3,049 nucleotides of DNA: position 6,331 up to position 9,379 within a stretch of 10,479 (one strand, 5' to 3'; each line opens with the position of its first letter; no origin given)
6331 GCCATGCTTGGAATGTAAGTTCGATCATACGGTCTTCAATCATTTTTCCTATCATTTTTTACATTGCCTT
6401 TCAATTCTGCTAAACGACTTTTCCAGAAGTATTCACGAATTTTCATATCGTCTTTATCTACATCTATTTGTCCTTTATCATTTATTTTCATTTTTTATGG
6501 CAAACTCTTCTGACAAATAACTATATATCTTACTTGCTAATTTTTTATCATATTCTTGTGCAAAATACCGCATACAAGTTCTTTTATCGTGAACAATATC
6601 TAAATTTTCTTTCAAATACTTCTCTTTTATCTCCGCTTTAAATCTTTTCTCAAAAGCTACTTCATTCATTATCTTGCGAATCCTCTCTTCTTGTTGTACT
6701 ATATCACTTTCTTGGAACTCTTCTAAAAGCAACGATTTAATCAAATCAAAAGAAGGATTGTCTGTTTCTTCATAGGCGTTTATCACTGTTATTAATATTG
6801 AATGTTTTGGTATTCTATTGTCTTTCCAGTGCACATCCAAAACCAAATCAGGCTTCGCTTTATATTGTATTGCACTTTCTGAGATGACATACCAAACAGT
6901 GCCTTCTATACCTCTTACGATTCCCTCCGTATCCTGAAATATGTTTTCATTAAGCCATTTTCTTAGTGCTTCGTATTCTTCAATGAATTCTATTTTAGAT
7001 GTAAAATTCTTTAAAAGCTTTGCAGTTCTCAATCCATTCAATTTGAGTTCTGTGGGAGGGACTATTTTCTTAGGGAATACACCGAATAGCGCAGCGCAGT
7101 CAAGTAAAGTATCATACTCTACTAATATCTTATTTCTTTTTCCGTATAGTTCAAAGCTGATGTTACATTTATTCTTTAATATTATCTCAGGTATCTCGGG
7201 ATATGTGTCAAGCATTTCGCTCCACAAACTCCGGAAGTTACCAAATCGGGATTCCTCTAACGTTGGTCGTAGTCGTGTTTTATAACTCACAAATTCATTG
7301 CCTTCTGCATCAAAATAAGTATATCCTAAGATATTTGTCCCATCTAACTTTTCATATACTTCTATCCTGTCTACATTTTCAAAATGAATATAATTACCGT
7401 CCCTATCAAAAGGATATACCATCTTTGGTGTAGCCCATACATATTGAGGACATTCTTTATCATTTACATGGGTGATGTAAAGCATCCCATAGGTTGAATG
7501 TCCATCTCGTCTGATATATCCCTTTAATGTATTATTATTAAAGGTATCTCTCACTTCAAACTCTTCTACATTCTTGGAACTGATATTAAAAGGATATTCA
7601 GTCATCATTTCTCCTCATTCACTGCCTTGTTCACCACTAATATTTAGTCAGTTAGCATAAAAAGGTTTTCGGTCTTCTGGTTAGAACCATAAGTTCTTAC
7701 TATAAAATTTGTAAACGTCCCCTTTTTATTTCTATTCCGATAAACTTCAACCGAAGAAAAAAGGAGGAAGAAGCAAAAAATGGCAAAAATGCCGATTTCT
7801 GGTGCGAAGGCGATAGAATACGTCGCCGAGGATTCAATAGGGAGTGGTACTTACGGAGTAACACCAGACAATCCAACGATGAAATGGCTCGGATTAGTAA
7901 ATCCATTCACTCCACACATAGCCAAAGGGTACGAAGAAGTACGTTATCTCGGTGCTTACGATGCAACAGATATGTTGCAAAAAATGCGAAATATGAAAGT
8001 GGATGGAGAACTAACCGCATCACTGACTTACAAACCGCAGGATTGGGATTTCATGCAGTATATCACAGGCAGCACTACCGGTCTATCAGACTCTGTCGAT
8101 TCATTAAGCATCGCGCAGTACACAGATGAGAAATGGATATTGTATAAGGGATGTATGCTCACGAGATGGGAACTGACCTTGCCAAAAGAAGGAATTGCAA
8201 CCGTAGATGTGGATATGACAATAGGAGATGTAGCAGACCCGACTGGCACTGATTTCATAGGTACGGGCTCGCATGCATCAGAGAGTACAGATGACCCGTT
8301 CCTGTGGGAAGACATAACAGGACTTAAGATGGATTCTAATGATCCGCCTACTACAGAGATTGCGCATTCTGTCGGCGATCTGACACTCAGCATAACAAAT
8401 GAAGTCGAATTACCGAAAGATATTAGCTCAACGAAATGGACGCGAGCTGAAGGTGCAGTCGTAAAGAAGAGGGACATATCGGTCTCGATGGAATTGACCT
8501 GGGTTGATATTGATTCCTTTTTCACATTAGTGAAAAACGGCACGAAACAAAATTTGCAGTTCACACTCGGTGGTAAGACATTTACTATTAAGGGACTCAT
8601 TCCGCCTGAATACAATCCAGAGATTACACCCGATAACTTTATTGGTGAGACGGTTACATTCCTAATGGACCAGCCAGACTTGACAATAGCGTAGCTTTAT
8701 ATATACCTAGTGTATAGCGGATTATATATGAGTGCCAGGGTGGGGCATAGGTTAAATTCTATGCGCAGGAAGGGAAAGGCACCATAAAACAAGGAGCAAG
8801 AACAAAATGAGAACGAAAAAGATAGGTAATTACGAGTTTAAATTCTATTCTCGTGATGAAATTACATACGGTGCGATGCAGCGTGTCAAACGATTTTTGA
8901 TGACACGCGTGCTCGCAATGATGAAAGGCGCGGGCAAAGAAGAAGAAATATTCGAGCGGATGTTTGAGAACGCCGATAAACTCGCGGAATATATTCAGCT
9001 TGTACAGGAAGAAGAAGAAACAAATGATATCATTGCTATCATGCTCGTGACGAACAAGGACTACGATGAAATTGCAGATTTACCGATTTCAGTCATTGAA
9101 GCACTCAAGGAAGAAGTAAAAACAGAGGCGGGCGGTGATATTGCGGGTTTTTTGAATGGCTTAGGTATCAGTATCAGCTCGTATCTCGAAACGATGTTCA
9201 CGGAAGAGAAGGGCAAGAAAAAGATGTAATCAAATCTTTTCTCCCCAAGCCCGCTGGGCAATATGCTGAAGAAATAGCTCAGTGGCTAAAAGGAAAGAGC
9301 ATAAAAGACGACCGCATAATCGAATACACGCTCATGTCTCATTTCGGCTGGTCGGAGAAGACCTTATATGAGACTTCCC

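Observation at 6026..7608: Reverse-strand RNA ligase cassette inserted between the neck and tail genes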

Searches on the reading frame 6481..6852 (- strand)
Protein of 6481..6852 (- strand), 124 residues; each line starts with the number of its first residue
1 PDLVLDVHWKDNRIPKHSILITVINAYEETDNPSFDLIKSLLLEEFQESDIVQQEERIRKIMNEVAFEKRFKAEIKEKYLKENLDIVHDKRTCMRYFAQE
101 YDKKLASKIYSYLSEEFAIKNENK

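Call 75: predict_structure(alignment_id=A3)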
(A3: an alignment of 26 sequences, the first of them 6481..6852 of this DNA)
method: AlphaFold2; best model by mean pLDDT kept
length: 124 residues; sequences in the alignment: 26
mean_pLDDT: 86.9   pTM: 0.67
mean pLDDT of the five models: 86.9, 85.5, 85.4, 83.8, 83.7
residues with pLDDT >= 90: 92; 70-90: 14; 50-70: 17; < 50: 1
segments of 3 or more residues with pLDDT < 50: none
pLDDT, mean of each block of 10 residues (from residue 1): 55 83 93 93 93 93 93 93 93 94 91 84 52
secondary structure, 60 per line:
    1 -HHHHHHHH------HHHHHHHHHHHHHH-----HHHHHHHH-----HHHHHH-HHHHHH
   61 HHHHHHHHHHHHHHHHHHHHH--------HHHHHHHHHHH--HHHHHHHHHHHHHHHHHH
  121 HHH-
elements in order: H2-9 H16-29 H35-42 H48-53 H55-81 H90-100 H103-123

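Call 105: search_solved_structures(query=A3, max_evalue=10)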
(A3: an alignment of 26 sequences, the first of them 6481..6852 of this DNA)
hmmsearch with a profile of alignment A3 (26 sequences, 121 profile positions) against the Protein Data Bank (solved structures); distinct sequences matched with E-value up to 10: 7.
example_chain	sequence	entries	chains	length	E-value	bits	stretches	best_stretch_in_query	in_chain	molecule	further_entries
2mct_A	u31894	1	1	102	0.082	16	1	48-99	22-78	Uncharacterized protein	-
9hnh_A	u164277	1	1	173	0.32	14.1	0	55-81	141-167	Chains: A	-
5lsj_N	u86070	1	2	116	0.44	13.7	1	28-82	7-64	Kinetochore-associated protein NSL1 homolog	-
1ei3_A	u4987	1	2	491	0.56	13.3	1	49-116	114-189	FIBRINOGEN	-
1m1j_A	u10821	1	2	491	0.56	13.3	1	49-116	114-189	Fibrinogen alpha subunit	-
5lsk_N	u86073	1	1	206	0.59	13.3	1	19-82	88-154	Kinetochore-associated protein NSL1 homolog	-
3zoq_A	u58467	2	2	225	0.64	13.1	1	28-62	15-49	URACIL-DNA GLYCOSYLASE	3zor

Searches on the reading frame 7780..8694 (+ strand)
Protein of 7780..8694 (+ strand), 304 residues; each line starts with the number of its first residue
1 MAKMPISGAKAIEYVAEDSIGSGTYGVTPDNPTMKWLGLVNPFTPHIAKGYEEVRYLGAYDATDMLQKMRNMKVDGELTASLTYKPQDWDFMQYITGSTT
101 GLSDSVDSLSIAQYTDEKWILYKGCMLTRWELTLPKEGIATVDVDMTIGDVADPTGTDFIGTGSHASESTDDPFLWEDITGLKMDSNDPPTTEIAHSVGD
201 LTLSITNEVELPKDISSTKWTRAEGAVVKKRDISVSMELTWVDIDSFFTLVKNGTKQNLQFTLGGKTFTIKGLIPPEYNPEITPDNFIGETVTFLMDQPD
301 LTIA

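Call 3: search_protein_families(library=pfam, proteins=[window:7780-8694:+], max_evalue=0.1)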
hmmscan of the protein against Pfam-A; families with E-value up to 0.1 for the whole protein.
window:7780-8694:+ (304 aa): 1 family
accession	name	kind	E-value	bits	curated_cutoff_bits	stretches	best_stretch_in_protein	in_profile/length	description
PF18906.5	Phage_tube_2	-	1.2e-15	58.3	27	1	36-294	20-264/266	Phage tail tube protein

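Call 4: search_protein_families(library=phrogs, proteins=[window:7780-8694:+], max_evalue=0.1)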
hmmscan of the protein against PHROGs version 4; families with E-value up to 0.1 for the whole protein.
window:7780-8694:+ (304 aa): 1 family
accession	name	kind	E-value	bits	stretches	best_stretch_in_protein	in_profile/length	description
phrog_290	-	tail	1.4e-21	78.3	1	1-294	9-314/411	minor tail protein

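Call 36: search_dna_similar(query=window:7780-8694:+, collection=phages, mode=protein, max_evalue=0.001, max_rows=15)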
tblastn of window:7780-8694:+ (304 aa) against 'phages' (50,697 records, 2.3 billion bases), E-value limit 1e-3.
No match.

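Call 84: find_related_loci(query=window:7780-8694:+, collection=viral_contigs, flank=6000)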
Query window:7780-8694:+ (304 aa) in viral_contigs; peptide patterns used: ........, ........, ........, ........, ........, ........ (x = any residue, [..] = any of these).
No stretch of DNA in the collection matches any of the patterns.

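Call 86: find_homologous_proteins(query=window:7780-8694:+, max_evalue=0.00001)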
Query window:7780-8694:+ (304 aa): 15 proteins with E <= 0.00001 among 859 candidates.
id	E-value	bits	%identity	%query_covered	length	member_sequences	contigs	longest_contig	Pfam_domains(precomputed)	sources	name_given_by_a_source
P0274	1.1e-199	680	100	99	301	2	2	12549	PF18906.6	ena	-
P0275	6.9e-139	480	72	100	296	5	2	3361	PF18906.6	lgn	-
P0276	2.1e-127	443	69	100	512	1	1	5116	PF18906.6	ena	-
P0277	5.7e-127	441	69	99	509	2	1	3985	PF18906.6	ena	-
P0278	9.3e-118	411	63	100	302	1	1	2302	PF18906.6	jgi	-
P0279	2.9e-111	390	60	99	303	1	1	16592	PF18906.6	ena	-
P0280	5.9e-110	385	60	99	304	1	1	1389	PF18906.6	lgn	-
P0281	5.9e-106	372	57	100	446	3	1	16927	PF18906.6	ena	-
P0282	1.5e-101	358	58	100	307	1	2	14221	PF18906.6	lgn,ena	-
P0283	2.1e-93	331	55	100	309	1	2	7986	PF18906.6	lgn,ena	-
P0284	6.1e-88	313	50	99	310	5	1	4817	PF18906.6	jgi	jgi:hypothetical protein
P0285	1.0e-81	293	47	99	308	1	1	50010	PF18906.6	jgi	jgi:hypothetical protein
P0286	1.4e-78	282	49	99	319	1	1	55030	PF18906.6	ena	-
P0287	2.5e-77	278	47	99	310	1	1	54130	PF18906.6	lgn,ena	-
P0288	1.8e-64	236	42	99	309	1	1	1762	PF18906.6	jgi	jgi:hypothetical protein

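Call 87: find_encoding_contigs(protein=P0279, flank=10000, max_places=2)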
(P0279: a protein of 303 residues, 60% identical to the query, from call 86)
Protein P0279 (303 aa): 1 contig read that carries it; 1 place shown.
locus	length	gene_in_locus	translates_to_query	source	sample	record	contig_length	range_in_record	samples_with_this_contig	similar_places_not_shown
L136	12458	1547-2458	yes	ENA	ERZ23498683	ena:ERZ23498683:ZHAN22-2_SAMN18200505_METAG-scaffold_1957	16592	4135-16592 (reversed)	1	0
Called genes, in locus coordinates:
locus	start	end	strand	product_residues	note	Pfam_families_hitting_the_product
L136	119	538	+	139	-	-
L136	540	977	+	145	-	-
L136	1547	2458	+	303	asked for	PF18906:Phage_tube_2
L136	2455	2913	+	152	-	-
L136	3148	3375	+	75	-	-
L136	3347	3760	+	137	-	-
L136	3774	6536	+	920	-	PF10145:PhageMin_Tail, PF04513:Baculo_PEP_C (faint)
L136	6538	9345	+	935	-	-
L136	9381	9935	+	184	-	-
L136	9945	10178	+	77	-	-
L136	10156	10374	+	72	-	-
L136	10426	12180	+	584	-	-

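Call 88: find_encoding_contigs(protein=P0281, flank=10000, max_places=2)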
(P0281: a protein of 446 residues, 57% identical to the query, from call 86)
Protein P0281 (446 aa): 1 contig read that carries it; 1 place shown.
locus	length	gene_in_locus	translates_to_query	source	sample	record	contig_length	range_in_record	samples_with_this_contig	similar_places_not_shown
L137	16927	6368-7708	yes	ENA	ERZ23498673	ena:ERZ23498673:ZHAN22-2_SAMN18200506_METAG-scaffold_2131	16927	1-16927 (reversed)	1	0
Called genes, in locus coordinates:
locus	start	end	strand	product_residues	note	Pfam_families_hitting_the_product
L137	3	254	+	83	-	?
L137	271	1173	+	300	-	PF04454:Linocin_M18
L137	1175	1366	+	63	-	-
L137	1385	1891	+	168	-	-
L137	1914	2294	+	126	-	-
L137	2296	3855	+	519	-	PF12708:Pect-lyase_RHGA_epim (weak), PF13229:Beta_helix, PF05048:NosD (weak)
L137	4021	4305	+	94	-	-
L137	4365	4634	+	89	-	-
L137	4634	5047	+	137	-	-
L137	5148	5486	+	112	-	-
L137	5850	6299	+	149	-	-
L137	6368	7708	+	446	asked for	PF18906:Phage_tube_2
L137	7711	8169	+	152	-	-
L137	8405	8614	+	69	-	-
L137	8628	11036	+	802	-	PF04513:Baculo_PEP_C (faint), PF10145:PhageMin_Tail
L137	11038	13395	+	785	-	PF06605:Prophage_tail (weak)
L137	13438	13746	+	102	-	-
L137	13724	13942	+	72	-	-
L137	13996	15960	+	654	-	-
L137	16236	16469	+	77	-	-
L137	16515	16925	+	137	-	?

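Call 89: find_encoding_contigs(protein=P0285, flank=10000, max_places=2)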
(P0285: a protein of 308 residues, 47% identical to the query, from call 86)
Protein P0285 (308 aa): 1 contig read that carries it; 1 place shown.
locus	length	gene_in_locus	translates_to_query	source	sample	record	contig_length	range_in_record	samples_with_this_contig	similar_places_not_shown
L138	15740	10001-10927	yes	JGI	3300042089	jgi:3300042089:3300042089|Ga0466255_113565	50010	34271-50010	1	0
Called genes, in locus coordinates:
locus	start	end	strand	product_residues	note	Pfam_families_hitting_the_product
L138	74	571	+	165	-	-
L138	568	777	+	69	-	-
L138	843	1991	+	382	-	-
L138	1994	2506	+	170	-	-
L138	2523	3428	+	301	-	PF04454:Linocin_M18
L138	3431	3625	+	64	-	-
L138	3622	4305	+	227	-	-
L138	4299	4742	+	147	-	-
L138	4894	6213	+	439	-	-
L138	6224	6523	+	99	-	-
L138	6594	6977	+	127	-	-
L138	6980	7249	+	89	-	-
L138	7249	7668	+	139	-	-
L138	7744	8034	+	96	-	-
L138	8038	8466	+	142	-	-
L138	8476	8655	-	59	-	-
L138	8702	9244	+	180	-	-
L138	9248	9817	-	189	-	-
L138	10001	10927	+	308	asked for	PF18906:Phage_tube_2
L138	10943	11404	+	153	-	-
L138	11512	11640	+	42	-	-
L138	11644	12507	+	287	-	PF10145:PhageMin_Tail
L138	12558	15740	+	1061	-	?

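Call 91: search_protein_families(library=pfam, proteins=[L137:5850-6299:+, L138:8702-9244:+, L138:9248-9817:-, L138:8476-8655:-], max_evalue=0.01)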
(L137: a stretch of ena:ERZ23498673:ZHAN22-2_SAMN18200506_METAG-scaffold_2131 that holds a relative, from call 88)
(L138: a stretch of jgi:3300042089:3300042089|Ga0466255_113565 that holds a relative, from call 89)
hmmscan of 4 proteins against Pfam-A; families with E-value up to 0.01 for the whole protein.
L137:5850-6299:+ (149 aa): 0 families

L138:8702-9244:+ (180 aa): 0 families

L138:9248-9817:- (189 aa): 3 families
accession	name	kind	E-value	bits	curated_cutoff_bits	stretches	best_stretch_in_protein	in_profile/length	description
PF13384.12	HTH_23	-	0.003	17.8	24.6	1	26-49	17-40/50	Homeodomain-like domain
PF04552.19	Sigma54_DBD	-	0.0045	17.2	22.8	1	27-76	50-99/160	Sigma-54, DNA binding domain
PF13936.12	HTH_38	-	0.0059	16.8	27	0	10-49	5-43/44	Helix-turn-helix domain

L138:8476-8655:- (59 aa): 1 family
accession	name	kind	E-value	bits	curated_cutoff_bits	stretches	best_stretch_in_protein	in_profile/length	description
PF12910.14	PHD_like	-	0.004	17.6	27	1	14-50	85-119/141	Antitoxin of toxin-antitoxin, RelE / RelB, TA system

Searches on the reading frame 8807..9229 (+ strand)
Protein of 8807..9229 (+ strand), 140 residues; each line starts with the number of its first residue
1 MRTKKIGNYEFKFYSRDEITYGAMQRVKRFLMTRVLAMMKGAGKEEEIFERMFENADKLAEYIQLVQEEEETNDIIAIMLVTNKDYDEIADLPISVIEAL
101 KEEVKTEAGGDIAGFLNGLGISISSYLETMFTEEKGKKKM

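Call 3: search_protein_families(library=pfam, proteins=[window:8807-9229:+], max_evalue=0.1)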
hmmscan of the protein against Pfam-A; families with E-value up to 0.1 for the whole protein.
window:8807-9229:+ (140 aa): 3 families
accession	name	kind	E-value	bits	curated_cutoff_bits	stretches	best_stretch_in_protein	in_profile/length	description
PF20219.3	DUF6579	-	0.0098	15.8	27.2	1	49-88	87-126/210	Family of unknown function (DUF6579)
PF07130.17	YebG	-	0.024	15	27.5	1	44-85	23-66/74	YebG protein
PF03564.21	DUF1759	-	0.026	14.9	25.4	1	20-88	66-134/148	Protein of unknown function (DUF1759)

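Call 4: search_protein_families(library=phrogs, proteins=[window:8807-9229:+], max_evalue=0.1)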
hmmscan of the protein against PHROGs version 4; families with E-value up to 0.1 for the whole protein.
window:8807-9229:+ (140 aa): 1 family
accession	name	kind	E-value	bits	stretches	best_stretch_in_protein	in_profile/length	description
phrog_21564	-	unknown function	0.08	14.3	1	48-113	7-70/96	-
